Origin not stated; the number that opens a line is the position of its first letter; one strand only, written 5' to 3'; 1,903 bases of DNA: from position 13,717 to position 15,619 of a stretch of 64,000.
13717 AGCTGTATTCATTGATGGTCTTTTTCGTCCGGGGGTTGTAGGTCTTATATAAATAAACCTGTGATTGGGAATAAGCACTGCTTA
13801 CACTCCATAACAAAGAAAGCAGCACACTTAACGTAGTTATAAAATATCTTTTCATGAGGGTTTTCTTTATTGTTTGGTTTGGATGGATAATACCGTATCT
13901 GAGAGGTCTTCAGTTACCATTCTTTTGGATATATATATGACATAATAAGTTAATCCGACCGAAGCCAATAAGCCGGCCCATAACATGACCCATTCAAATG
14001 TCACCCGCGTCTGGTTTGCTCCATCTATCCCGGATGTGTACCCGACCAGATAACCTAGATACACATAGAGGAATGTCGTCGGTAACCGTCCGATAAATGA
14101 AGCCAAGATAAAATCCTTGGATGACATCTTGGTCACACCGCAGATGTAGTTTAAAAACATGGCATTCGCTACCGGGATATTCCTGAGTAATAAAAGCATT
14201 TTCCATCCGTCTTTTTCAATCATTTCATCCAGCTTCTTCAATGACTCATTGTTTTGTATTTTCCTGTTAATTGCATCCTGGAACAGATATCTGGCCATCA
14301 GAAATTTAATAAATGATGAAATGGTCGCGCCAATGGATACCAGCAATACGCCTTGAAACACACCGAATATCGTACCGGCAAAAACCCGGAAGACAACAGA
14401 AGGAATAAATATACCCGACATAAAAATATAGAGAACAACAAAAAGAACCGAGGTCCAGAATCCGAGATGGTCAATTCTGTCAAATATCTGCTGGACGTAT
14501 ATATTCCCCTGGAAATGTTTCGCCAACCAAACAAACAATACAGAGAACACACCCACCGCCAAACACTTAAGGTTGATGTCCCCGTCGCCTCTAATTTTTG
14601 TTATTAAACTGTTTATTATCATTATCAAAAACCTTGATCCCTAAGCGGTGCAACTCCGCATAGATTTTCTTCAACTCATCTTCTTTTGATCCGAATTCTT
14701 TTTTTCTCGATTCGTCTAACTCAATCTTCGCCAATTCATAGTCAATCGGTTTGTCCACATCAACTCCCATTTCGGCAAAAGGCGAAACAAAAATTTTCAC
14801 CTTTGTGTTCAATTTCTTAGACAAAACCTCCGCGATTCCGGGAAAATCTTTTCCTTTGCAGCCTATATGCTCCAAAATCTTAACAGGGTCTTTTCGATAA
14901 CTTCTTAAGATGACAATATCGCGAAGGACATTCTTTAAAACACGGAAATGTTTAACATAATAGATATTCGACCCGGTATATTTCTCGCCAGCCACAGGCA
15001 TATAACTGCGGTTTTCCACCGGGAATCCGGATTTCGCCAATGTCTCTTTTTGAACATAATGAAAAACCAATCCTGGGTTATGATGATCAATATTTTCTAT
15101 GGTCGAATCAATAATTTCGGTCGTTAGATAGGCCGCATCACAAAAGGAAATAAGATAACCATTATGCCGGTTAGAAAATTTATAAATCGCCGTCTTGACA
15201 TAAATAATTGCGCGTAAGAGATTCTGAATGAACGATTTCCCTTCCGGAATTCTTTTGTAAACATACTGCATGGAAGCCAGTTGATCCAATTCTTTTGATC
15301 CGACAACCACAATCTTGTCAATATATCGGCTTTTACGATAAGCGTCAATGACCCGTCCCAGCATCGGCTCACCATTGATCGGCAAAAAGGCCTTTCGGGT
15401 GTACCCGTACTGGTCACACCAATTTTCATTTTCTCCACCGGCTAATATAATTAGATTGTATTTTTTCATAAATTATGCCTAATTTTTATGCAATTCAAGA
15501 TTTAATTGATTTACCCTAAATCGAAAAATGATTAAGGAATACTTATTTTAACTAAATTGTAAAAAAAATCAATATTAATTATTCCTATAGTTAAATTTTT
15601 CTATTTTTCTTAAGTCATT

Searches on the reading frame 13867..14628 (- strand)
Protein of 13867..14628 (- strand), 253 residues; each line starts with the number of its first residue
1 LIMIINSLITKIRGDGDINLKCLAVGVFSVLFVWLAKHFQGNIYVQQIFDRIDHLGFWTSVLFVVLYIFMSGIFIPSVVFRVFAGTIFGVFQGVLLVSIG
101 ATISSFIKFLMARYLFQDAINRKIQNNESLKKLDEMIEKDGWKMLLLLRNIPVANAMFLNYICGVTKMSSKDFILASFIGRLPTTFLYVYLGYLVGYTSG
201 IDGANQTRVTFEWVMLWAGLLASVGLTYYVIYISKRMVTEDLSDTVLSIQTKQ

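Call 4: search_protein_families(library=pfam, proteins=[window:13867-14628:-], max_evalue=0.01)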
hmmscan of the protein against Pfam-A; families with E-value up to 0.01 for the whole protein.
window:13867-14628:- (253 aa): 1 family
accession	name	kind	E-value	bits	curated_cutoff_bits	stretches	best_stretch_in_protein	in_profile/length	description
PF09335.16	VTT_dom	-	4e-33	114.9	33.9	1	75-194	1-123/123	VTT domain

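Call 5: search_protein_families(library=ncbifam, proteins=[window:13867-14628:-], max_evalue=0.01)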
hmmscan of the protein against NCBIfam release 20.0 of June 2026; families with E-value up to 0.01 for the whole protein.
window:13867-14628:- (253 aa): 2 families
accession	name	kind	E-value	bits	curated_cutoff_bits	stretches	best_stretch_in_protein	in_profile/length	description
NF008102.0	PRK10847.1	equivalog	2.1e-08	34.2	236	1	94-199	75-182/219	DedA family protein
NF052604.1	UndecprPTUtpABac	equivalog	6.5e-08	32.9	250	1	45-198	5-160/198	undecaprenyl phosphate transporter UptA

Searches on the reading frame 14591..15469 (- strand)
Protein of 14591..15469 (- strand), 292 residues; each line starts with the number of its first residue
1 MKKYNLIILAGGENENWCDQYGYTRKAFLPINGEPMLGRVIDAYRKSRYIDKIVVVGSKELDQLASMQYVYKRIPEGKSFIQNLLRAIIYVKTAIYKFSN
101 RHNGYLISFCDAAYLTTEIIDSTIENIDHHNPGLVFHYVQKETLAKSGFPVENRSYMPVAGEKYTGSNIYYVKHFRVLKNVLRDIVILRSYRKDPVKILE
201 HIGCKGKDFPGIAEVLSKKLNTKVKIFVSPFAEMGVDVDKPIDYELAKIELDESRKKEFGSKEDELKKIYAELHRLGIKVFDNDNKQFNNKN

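Call 4: search_protein_families(library=pfam, proteins=[window:14591-15469:-], max_evalue=0.01)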
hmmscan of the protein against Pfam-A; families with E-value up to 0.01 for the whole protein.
window:14591-15469:- (292 aa): 3 families
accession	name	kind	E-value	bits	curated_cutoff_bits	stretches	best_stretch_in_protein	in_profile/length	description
PF12804.13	NTP_transf_3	-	1.5e-11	45.2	27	1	7-137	2-122/160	MobA-like NTP transferase domain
PF02348.25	CTP_transf_3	-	0.0017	18.7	22.6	1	25-56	15-46/217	Cytidylyltransferase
PF01128.25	IspD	-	0.0092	16.2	27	0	24-62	18-57/221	2-C-methyl-D-erythritol 4-phosphate cytidylyltransferase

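Call 5: search_protein_families(library=ncbifam, proteins=[window:14591-15469:-], max_evalue=0.01)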
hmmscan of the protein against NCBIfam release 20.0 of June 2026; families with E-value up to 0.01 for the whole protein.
window:14591-15469:- (292 aa): 9 families
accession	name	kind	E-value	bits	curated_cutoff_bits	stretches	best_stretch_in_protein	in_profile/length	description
TIGR03310.1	matur_MocA_YgfJ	equivalog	4.9e-07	29.9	186.45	1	24-140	15-128/188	molybdenum cofactor cytidylyltransferase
NF001457.0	PRK00317.1-3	equivalog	2.1e-06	27.4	164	1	6-67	4-61/200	molybdenum cofactor guanylyltransferase MobA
TIGR00453.1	ispD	equivalog_domain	2.1e-06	27.3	181.3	1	6-145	2-135/219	2-C-methyl-D-erythritol 4-phosphate cytidylyltransferase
NF011056.0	PRK14489.1-1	equivalog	3.5e-06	26.4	379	1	3-87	5-82/363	bifunctional molybdenum cofactor guanylyltransferase MobA/molybdopterin-guanine dinucleotide biosynthesis adaptor protein MobB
NF001186.0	PRK00155.2-3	equivalog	9.1e-05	22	253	1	3-60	4-58/224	2-C-methyl-D-erythritol 4-phosphate cytidylyltransferase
NF010933.0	PRK14353.1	equivalog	0.00024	19.8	505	1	4-131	6-128/453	bifunctional UDP-N-acetylglucosamine diphosphorylase/glucosamine-1-phosphate N-acetyltransferase GlmU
NF041173.1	Sug_nt_acttase_Thmprot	equivalog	0.00046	19.3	600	0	7-74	4-69/405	bifunctional sugar-1-phosphate nucleotidylyltransferase/acetyltransferase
NF006899.0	PRK09382.1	equivalog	0.00059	19.1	417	1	1-93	4-97/387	bifunctional 2-C-methyl-D-erythritol 4-phosphate cytidylyltransferase/2-C-methyl-D-erythritol 2,4-cyclodiphosphate synthase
NF045665.1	NTPtran_DVU1551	equivalog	0.0054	15.8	315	0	25-127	17-116/359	DVU_1551 family NTP transferase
